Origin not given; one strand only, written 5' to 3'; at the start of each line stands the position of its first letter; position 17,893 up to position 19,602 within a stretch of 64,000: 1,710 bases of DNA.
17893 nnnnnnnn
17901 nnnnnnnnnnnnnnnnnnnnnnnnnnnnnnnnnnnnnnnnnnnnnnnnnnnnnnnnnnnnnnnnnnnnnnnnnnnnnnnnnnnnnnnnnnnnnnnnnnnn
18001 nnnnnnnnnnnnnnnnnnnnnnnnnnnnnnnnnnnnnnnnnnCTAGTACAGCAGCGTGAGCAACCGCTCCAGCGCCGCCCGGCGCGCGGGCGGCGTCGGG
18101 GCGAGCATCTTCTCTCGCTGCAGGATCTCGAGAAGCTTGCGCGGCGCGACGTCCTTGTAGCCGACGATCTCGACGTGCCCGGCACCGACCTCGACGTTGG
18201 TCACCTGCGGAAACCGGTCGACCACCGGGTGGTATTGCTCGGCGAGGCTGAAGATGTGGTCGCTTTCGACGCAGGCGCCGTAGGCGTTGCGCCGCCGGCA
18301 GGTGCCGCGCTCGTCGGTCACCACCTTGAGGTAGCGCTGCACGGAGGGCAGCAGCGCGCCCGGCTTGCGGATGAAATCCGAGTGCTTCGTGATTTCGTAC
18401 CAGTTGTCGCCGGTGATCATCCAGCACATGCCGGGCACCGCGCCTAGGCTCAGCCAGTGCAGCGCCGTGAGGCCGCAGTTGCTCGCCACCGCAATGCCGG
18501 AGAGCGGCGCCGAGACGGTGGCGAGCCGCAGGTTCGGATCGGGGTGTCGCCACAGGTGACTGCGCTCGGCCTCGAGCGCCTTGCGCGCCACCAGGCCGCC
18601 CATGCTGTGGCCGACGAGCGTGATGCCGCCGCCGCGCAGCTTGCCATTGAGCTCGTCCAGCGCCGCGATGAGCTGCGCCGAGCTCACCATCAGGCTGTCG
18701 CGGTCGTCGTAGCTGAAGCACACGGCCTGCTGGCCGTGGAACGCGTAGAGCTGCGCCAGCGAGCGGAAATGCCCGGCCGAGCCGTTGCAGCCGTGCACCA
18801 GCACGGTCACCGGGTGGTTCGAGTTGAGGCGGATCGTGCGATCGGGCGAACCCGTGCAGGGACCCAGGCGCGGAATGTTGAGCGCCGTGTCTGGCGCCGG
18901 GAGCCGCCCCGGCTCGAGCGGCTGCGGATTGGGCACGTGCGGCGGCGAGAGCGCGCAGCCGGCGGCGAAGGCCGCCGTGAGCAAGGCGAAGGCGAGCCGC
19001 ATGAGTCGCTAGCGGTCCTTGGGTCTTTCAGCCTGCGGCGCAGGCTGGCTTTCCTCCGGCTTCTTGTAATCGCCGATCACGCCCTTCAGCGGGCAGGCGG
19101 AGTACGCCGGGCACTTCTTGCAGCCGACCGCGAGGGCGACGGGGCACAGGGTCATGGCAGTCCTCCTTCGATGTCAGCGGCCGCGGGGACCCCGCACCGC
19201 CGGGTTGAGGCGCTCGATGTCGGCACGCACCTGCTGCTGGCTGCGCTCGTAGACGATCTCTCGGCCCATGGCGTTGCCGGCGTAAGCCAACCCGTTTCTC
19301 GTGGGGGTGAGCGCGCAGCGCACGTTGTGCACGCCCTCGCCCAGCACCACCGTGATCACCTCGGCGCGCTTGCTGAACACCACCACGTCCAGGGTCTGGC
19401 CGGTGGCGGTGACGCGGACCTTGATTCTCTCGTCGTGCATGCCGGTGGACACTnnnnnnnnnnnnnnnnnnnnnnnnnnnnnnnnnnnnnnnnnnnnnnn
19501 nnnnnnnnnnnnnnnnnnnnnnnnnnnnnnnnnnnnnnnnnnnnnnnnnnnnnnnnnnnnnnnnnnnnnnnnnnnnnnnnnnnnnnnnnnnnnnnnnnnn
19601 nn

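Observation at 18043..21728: Compact eight-gene array of small membrane, zinc-ribbon and Cys-rich proteins plus two alpha/beta hydrolases directly behind pilT-pilU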

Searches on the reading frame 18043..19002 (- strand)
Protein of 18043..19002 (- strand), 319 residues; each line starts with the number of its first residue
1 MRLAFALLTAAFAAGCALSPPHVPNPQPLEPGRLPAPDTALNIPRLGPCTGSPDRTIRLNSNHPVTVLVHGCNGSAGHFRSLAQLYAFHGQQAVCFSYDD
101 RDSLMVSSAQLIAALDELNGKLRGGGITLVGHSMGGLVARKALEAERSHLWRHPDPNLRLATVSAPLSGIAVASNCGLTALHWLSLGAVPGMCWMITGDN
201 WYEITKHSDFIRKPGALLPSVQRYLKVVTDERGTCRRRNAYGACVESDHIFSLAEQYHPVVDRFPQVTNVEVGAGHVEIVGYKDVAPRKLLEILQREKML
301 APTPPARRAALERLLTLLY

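Call 3: search_protein_families(library=pfam, proteins=[window:18043-19002:-], max_evalue=0.1)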
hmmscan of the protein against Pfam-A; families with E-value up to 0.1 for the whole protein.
window:18043-19002:- (319 aa): 13 families
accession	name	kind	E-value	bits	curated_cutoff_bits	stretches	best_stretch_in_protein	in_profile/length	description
PF12697.13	Abhydrolase_6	-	8.3e-06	27.1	26.3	1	67-186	2-94/217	Alpha/beta hydrolase family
PF07819.20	PGAP1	-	9.3e-06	26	24.3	1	126-147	92-113/233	PGAP1-like alpha/beta domain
PF02089.21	Palm_thioest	-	0.00011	22.4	26.8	1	67-182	3-120/254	Palmitoyl protein thioesterase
PF05057.20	DUF676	-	0.00011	22.3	20.3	1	65-182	7-143/217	Putative serine esterase (DUF676)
PF00561.26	Abhydrolase_1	-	0.00015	22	25.8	1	67-165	4-102/245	alpha/beta hydrolase fold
PF00975.26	Thioesterase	-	0.00062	20.5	26.4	1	68-139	5-80/226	Thioesterase domain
PF02450.21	LCAT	-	0.00072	19.3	21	1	97-169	91-164/392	Lecithin:cholesterol acyltransferase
PF12146.15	Hydrolase_4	-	0.0014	18.4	27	1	105-172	52-115/239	Serine aminopeptidase, S33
PF05990.18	DUF900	-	0.0052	16.7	20.5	1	99-144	68-113/232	Alpha/beta hydrolase of unknown function (DUF900)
PF24096.1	DUF7379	-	0.0077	16.6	33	1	68-181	3-126/191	Domain of unknown function (DUF7379)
PF01674.24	Lipase_2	-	0.046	13.7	20.3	0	64-144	3-94/219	Lipase (class 2)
PF06028.17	DUF915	-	0.083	12.7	22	0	99-140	76-118/255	Alpha/beta hydrolase of unknown function (DUF915)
PF01764.32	Lipase_3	-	0.085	13.2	22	0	107-167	45-104/140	Lipase (class 3)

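Call 4: search_protein_families(library=ncbifam, proteins=[window:18043-19002:-], max_evalue=0.1)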
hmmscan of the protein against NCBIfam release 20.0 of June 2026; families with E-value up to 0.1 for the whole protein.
window:18043-19002:- (319 aa): 3 families
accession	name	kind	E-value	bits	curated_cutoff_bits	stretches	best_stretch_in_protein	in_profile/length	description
TIGR03695.1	menH_SHCHC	equivalog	0.0087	15.5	208.55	1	64-144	3-90/252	2-succinyl-6-hydroxy-2,4-cyclohexadiene-1-carboxylate synthase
NF011457.0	PRK14875.1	equivalog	0.034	13.1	307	1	107-146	184-219/372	acetoin dehydrogenase dihydrolipoyllysine-residue acetyltransferase subunit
NF058665.1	HaHSL_fam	equivalog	0.055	12.8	320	1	65-144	63-147/260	hormone-sensitive lipase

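Call 20: search_solved_structures(query=window:18043-19002:-, show_alignments=1, max_evalue=0.01)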
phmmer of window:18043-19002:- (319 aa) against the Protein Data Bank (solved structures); distinct sequences matched with E-value up to 0.01: 0.

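Call 49: find_homologous_proteins(query=window:18043-19002:-)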
Query window:18043-19002:- (319 aa): 1216 proteins with E <= 0.001 among 8000 candidates; the best 120 are listed.
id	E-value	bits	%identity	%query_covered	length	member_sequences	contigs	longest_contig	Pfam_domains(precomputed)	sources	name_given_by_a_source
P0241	4.6e-215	731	100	100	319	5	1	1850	PF12697.14,PF07819.20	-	-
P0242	1.3e-181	621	87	96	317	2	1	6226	PF12697.14,PF07819.20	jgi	jgi:pimeloyl-ACP methyl ester carboxylesterase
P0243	2.6e-179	613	87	93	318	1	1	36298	PF07819.20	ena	-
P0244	7.8e-179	612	86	96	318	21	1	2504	PF12697.14,PF07819.20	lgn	-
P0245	1.1e-176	605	82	99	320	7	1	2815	PF12697.14,PF07819.20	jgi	jgi:pimeloyl-ACP methyl ester carboxylesterase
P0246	4.4e-174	596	82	100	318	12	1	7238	PF12697.14,PF07819.20,PF24096.3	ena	-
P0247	3.6e-173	593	82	100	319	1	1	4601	PF05057.21,PF00561.27,PF07819.20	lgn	-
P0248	1.8e-164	564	79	97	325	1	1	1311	PF07819.20,PF24096.3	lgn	-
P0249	1.3e-161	555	78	96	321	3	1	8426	PF12697.14,PF07819.20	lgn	-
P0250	3.0e-161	554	77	95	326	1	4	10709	PF07819.20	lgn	-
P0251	1.3e-160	552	78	94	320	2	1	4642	PF07819.20,PF24096.3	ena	-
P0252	5.8e-160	550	77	94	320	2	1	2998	PF12697.14,PF07819.20,PF24096.3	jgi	-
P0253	3.4e-159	547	74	96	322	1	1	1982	PF12697.14,PF07819.20,PF12146.16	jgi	jgi:pimeloyl-ACP methyl ester carboxylesterase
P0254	1.1e-158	545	74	100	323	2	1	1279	PF05057.21,PF12697.14,PF02450.22,PF05990.19,PF00561.27,PF07819.20,PF24096.3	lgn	-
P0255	2.4e-158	544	75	99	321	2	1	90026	PF12697.14,PF07819.20,PF24096.3,PF12146.16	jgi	-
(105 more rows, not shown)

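Call 73: search_protein_families(library=padloc, proteins=[window:18043-19002:-], max_evalue=0.01)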
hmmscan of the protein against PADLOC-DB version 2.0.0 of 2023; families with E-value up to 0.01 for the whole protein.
window:18043-19002:- (319 aa): 0 families

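Call 74: search_protein_families(library=phrogs, proteins=[window:18043-19002:-], max_evalue=0.01)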
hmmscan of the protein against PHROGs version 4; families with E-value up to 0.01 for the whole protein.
window:18043-19002:- (319 aa): 1 family
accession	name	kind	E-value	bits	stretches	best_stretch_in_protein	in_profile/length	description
phrog_789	-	other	0.0023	17.7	1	62-147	352-442/637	esterase/lipase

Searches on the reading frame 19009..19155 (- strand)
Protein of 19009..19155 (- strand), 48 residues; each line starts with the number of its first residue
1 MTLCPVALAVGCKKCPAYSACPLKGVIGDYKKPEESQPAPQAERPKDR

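Call 3: search_protein_families(library=pfam, proteins=[window:19009-19155:-], max_evalue=0.1)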
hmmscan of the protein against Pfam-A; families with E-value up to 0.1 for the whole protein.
window:19009-19155:- (48 aa): 1 family
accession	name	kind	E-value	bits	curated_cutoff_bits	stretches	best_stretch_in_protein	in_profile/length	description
PF18892.5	DUF5651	-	0.096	13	27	1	2-31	8-38/53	Family of unknown function (DUF5651)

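Call 4: search_protein_families(library=ncbifam, proteins=[window:19009-19155:-], max_evalue=0.1)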
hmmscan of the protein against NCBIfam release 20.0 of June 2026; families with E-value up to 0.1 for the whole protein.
window:19009-19155:- (48 aa): 0 families

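Call 37: find_homologous_proteins(query=window:19009-19155:-)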
Query window:19009-19155:- (48 aa): 2444 proteins with E <= 0.001 among 2445 candidates; the best 120 are listed.
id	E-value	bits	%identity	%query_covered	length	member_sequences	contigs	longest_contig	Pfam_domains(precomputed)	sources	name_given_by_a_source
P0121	2.3e-23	98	94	100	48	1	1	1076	-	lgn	-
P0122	2.3e-23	98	94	100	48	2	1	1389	-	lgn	-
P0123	4.8e-19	84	81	98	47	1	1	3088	-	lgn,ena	-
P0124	1.3e-18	83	79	98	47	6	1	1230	-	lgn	-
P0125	1.4e-18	83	81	98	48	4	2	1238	-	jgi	jgi:hypothetical protein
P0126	2.7e-18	82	79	98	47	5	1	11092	-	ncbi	-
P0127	2.8e-18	82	78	96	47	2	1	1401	-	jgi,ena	-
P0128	4.3e-18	81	81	98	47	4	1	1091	-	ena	-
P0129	4.6e-18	81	78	96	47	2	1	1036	-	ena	-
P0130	4.6e-18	81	81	98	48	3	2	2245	-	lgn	-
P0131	6.9e-18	81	78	96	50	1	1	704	-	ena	-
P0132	7.4e-18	81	80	96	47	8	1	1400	-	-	-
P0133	8.6e-18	80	76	96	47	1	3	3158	-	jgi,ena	-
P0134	8.7e-18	80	77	98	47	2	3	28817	-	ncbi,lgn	-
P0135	9.9e-18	80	74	98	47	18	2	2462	-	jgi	-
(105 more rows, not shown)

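Call 73: search_protein_families(library=padloc, proteins=[window:19009-19155:-], max_evalue=0.01)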
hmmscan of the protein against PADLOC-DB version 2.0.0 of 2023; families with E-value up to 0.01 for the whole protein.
window:19009-19155:- (48 aa): 0 families

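Call 74: search_protein_families(library=phrogs, proteins=[window:19009-19155:-], max_evalue=0.01)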
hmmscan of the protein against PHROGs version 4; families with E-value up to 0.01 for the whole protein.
window:19009-19155:- (48 aa): 0 families

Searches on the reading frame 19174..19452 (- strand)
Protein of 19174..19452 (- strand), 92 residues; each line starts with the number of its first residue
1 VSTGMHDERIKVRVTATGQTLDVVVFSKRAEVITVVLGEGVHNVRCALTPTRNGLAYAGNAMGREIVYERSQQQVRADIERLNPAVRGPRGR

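Call 3: search_protein_families(library=pfam, proteins=[window:19174-19452:-], max_evalue=0.1)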
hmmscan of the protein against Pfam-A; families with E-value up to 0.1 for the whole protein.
window:19174-19452:- (92 aa): 0 families

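Call 4: search_protein_families(library=ncbifam, proteins=[window:19174-19452:-], max_evalue=0.1)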
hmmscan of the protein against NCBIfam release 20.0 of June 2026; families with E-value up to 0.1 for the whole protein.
window:19174-19452:- (92 aa): 0 families

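Call 16: find_homologous_proteins(query=window:19174-19452:-)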
Query window:19174-19452:- (92 aa): 5539 proteins with E <= 0.001 among 5541 candidates; the best 120 are listed.
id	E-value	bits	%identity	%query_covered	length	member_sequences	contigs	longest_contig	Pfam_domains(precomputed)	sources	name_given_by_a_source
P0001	1.0e-49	184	100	96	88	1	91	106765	-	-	-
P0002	2.6e-48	179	97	96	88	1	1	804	-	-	-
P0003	3.3e-48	179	97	96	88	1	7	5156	-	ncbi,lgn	-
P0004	6.3e-48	178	95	96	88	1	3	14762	-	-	-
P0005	6.3e-48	178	95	96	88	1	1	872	-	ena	-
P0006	6.9e-48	178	95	96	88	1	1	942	-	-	-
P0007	7.0e-48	178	97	96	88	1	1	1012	-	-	-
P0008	8.7e-48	177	95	96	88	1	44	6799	-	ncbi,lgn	-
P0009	1.7e-47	176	95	96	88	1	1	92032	-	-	-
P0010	3.1e-47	176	94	96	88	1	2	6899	-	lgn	-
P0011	4.5e-47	175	94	96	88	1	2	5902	-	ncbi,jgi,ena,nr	ncbi:MAG: hypothetical protein OEZ09_04880 [Betaproteobacteria bacterium]|nr:hypothetical protein [B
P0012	5.7e-47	175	94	96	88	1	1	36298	-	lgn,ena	-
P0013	6.2e-47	175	93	96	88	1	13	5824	-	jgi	jgi:hypothetical protein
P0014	8.0e-47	174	93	96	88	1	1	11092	-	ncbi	-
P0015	1.2e-46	174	94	96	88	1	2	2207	-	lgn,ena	-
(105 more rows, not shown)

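Call 73: search_protein_families(library=padloc, proteins=[window:19177-19440:-], max_evalue=0.01)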
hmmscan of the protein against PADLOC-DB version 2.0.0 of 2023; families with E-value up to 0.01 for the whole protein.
window:19177-19440:- (88 aa): 0 families

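Call 74: search_protein_families(library=phrogs, proteins=[window:19177-19440:-], max_evalue=0.01)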
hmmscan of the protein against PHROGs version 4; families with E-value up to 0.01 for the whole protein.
window:19177-19440:- (88 aa): 0 families
